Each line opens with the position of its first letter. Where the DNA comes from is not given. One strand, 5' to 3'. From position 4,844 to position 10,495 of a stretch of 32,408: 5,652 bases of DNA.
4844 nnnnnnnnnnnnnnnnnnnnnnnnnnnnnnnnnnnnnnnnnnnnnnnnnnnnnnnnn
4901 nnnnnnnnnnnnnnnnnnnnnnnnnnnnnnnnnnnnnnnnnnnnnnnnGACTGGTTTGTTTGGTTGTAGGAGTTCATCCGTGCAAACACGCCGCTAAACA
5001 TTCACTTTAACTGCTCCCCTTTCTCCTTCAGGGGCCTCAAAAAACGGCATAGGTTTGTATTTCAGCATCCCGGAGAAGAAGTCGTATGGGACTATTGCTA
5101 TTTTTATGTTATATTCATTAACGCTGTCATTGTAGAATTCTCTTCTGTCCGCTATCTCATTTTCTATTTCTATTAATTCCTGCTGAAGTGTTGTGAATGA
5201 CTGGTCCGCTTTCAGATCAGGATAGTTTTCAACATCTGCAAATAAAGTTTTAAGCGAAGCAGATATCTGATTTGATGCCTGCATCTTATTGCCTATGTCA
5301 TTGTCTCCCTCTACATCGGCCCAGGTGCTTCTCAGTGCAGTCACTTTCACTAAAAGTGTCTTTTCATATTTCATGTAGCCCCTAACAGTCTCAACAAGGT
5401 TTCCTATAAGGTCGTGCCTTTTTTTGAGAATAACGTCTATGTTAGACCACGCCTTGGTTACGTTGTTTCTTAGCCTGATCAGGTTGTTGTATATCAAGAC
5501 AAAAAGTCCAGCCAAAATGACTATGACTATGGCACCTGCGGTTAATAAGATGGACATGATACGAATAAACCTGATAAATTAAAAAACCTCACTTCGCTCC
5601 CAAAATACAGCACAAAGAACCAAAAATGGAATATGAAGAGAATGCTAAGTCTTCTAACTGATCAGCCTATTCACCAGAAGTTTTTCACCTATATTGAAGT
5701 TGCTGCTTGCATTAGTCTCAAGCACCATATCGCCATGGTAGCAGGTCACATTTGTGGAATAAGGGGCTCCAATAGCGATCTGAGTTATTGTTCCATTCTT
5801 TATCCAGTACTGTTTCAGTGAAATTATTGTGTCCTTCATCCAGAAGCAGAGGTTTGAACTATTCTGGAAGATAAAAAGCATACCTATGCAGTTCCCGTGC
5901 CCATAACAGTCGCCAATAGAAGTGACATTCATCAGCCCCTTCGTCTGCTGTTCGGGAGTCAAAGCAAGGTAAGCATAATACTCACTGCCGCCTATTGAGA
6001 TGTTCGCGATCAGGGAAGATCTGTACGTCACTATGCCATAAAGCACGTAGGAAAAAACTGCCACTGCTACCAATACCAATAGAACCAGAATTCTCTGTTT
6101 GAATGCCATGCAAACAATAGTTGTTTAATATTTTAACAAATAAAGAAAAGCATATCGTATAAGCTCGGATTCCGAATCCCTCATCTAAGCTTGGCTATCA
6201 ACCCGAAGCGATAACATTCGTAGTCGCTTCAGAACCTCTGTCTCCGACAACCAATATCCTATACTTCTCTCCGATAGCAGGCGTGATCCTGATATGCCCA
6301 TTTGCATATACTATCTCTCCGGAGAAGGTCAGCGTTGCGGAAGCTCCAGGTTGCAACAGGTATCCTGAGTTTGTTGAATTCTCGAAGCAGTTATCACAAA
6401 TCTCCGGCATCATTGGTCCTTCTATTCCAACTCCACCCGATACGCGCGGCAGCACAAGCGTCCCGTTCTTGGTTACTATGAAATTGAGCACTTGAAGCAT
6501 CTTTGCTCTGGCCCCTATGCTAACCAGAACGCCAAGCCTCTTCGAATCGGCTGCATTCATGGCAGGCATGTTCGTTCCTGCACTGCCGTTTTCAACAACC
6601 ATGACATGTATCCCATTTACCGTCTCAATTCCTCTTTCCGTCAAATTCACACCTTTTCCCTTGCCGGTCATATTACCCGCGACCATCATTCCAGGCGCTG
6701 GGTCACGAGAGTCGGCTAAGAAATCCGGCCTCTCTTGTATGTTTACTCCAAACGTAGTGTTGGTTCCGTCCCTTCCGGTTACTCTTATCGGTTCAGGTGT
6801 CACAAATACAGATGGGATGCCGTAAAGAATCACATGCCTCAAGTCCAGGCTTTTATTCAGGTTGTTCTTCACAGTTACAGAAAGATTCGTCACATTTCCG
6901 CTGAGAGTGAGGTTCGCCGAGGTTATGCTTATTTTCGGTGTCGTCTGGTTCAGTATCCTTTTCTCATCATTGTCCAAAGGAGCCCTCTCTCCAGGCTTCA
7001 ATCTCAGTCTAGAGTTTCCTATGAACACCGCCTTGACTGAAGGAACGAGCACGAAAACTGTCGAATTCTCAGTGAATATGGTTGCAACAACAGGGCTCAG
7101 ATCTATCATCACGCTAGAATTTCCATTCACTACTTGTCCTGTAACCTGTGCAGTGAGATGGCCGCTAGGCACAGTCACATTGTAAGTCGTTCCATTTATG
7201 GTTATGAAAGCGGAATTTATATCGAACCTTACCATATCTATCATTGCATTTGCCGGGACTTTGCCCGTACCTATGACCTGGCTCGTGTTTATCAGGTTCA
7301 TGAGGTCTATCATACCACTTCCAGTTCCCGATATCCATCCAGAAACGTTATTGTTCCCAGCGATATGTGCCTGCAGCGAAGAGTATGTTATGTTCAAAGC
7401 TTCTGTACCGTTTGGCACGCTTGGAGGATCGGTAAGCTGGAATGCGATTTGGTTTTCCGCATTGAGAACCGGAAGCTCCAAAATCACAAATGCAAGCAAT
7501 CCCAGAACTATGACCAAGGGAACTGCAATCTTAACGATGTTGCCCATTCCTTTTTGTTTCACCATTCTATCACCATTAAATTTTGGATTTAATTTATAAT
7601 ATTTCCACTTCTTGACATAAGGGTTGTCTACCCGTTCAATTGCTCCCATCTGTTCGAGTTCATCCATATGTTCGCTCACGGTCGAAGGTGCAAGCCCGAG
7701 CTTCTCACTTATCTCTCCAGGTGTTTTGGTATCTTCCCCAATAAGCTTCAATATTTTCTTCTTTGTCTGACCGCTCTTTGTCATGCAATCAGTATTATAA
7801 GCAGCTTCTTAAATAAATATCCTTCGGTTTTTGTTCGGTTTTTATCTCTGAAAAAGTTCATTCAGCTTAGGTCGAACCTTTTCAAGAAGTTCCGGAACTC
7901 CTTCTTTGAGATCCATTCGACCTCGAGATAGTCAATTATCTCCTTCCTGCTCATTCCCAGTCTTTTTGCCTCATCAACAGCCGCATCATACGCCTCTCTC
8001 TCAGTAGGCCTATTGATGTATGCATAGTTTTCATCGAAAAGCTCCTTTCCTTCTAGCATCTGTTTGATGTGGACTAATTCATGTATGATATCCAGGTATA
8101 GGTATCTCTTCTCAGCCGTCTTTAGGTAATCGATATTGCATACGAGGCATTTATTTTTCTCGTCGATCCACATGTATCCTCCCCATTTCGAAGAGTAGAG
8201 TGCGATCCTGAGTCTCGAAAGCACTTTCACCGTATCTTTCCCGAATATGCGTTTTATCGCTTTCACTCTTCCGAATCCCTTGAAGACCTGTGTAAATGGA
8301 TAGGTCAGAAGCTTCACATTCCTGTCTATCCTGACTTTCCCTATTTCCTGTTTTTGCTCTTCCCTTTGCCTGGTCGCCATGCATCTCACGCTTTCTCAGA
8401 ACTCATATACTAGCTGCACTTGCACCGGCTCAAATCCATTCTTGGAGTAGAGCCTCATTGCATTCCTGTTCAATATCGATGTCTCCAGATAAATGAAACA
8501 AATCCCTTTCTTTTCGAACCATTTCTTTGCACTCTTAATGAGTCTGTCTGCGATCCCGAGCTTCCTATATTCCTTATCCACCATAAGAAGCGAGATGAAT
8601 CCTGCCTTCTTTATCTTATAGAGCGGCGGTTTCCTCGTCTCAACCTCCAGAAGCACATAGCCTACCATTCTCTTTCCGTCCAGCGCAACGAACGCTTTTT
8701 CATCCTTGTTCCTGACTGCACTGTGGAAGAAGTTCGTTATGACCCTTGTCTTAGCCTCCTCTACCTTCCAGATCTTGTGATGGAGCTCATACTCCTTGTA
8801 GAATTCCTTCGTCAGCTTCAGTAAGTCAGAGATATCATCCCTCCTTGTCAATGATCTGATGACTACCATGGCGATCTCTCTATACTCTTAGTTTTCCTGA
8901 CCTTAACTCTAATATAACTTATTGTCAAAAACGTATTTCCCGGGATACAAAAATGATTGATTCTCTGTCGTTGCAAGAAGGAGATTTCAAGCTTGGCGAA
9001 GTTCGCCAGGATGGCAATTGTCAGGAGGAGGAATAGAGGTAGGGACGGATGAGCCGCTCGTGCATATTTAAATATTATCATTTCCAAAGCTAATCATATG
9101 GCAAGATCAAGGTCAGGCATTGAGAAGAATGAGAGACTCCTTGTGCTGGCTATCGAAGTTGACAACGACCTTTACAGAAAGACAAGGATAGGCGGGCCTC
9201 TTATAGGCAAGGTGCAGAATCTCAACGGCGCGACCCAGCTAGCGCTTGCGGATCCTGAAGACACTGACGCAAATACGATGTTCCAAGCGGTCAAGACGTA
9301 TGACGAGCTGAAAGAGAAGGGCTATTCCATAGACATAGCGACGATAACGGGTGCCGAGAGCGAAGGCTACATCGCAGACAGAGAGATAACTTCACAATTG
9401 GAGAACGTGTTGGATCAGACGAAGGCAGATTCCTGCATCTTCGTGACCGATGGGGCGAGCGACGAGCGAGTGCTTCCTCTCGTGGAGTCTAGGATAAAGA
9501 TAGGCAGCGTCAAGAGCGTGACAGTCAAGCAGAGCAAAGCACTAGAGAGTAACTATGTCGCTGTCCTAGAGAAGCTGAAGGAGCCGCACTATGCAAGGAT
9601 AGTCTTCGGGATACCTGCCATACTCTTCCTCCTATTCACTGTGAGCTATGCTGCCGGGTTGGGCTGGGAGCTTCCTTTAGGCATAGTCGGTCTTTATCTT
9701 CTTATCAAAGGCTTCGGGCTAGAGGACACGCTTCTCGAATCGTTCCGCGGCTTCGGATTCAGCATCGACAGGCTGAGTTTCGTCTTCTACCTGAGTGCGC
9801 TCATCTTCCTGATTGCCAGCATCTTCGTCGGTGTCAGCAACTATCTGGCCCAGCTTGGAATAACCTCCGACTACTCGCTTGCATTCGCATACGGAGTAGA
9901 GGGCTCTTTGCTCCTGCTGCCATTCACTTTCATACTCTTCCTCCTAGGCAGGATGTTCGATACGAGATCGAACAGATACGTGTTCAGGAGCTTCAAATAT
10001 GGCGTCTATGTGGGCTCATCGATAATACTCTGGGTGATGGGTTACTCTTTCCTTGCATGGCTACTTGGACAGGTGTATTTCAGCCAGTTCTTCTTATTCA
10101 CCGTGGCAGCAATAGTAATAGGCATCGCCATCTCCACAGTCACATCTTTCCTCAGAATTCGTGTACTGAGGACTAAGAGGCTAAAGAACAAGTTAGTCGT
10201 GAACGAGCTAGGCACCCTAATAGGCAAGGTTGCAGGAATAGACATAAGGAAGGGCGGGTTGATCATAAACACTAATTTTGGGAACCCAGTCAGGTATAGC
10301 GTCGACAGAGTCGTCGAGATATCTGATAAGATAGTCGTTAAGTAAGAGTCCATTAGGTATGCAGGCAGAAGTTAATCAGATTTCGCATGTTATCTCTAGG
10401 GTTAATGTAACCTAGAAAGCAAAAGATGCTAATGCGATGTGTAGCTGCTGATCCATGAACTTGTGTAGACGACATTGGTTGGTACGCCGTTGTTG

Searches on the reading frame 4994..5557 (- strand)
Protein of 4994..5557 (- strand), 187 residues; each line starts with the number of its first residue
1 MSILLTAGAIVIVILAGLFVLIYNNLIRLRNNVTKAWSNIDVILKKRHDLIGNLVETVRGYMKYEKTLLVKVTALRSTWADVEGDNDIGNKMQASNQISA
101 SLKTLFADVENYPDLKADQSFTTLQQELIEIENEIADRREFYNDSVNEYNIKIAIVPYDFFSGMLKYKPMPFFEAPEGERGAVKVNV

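Call 9: search_protein_families(library=pfam, proteins=[window:4994-5557:-], max_evalue=0.01)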
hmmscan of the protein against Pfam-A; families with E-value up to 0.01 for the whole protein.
window:4994-5557:- (187 aa): 1 family
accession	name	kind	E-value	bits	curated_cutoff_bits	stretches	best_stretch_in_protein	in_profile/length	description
PF04011.17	LemA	-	3e-49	167.1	26.2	1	36-186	1-148/149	LemA family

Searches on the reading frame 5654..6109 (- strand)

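Call 9: search_protein_families(library=pfam, proteins=[window:5654-6109:-], max_evalue=0.01)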
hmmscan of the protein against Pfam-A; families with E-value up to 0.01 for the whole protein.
window:5654-6109:- (151 aa): 1 family
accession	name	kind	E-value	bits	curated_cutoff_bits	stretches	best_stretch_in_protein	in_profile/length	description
PF02643.20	DUF192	-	1.7e-13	51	27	1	47-135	4-81/96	Uncharacterized ACR, COG1430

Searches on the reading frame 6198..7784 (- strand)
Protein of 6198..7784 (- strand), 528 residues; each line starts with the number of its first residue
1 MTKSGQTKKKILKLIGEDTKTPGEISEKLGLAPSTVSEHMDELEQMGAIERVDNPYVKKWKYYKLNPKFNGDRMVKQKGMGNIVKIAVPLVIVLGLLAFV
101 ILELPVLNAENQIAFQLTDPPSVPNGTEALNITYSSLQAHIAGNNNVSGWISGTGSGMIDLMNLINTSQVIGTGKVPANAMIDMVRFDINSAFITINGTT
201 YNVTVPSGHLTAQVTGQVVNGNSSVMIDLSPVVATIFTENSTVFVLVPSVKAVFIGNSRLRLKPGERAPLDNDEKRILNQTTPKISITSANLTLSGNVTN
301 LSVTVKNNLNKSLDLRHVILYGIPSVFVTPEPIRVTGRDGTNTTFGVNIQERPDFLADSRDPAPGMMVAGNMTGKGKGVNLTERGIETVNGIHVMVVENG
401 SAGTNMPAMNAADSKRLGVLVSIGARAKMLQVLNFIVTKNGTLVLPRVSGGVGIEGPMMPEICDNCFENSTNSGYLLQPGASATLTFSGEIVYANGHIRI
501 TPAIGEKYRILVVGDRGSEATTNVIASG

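Call 9: search_protein_families(library=pfam, proteins=[window:6198-7784:-], max_evalue=0.01)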
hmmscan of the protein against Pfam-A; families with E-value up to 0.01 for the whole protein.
window:6198-7784:- (528 aa): 12 families
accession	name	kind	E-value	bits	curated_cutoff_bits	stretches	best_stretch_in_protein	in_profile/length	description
PF13412.12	HTH_24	-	1.7e-08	34.4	21.9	1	7-50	4-48/48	Winged helix-turn-helix DNA-binding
PF01022.26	HTH_5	-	2.5e-08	34.1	22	1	6-49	2-45/47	Bacterial regulatory protein, arsR family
PF14321.11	DUF4382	-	5.3e-08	33.6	25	1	113-232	4-120/136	Domain of unknown function (DUF4382)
PF12840.13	HTH_20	-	2e-06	28.1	27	1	10-52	8-51/51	Helix-turn-helix domain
PF01047.28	MarR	-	3.8e-06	27.1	24.6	1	19-55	17-53/59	MarR family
PF09339.16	HTH_IclR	-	1.1e-05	25.5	22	1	11-52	8-51/52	IclR helix-turn-helix domain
PF12802.13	MarR_2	-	3.3e-05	24.4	27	1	18-56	20-57/61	MarR family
PF01325.25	Fe_dep_repress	-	0.0006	20.4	26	1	14-48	16-51/60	Iron dependent repressor, N-terminal DNA binding domain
PF17782.7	DprA_WH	-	0.00067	20.1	22.9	1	8-52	14-58/61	DprA winged helix domain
PF01978.25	TrmB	-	0.00093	19.4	25.6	1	13-59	16-59/68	Sugar-specific transcriptional regulator TrmB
PF01726.22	LexA_DNA_bind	-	0.00097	19.3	23.7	1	23-54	29-61/65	LexA DNA binding domain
PF14394.12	DUF4423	-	0.0063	16.8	30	0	18-60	35-78/165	Domain of unknown function (DUF4423)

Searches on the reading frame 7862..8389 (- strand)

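Call 80: search_protein_families(library=pfam, proteins=[window:7862-8389:-], max_evalue=0.001)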
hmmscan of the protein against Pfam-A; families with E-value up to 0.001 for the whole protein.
window:7862-8389:- (175 aa): 1 family
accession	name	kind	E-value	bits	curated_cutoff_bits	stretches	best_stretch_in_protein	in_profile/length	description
PF08671.16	SinI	-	9.4e-05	22.5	31.4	0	160-171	17-28/28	Anti-repressor SinI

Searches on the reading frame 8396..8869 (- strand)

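Call 80: search_protein_families(library=pfam, proteins=[window:8396-8869:-], max_evalue=0.001)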
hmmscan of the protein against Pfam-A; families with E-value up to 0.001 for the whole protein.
window:8396-8869:- (157 aa): 7 families
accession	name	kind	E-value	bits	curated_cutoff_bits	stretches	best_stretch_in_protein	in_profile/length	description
PF00583.31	Acetyltransf_1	-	2.3e-16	60.6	20.7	1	28-146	6-116/116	Acetyltransferase (GNAT) family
PF13508.13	Acetyltransf_7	-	2.7e-12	47.3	27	1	56-148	2-84/84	Acetyltransferase (GNAT) domain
PF13673.13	Acetyltransf_10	-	1.7e-11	44.6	23.6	1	46-151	20-112/128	Acetyltransferase (GNAT) domain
PF13420.13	Acetyltransf_4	-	2e-06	28.3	24.3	1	5-151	2-139/155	Acetyltransferase (GNAT) domain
PF13527.13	Acetyltransf_9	-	3.6e-05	24.2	25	1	11-148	8-126/127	Acetyltransferase (GNAT) domain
PF08445.16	FR47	-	3.6e-05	24.1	22.1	1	88-149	20-80/86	FR47-like protein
PF13302.13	Acetyltransf_3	-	0.00013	23.1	25.4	1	3-147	3-138/138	Acetyltransferase (GNAT) domain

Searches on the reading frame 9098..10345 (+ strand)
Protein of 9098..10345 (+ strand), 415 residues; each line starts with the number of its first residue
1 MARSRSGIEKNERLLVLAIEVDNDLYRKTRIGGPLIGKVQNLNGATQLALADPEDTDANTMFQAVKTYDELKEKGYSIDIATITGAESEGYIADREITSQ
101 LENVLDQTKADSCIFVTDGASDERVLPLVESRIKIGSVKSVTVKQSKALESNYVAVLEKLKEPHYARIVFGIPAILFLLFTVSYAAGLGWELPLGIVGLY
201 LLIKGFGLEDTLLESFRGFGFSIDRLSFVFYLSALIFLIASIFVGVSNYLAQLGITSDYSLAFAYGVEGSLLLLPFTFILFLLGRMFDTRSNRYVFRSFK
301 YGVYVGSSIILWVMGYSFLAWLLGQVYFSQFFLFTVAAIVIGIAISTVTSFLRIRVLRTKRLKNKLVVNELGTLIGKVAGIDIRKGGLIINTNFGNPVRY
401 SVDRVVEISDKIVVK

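Call 80: search_protein_families(library=pfam, proteins=[window:9098-10345:+], max_evalue=0.001)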
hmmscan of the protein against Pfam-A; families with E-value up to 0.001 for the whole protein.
window:9098-10345:+ (415 aa): 1 family
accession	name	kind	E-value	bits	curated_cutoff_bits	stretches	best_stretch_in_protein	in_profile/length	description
PF04123.18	DUF373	-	3.9e-79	267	28.3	1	13-342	1-334/335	Domain of unknown function (DUF373)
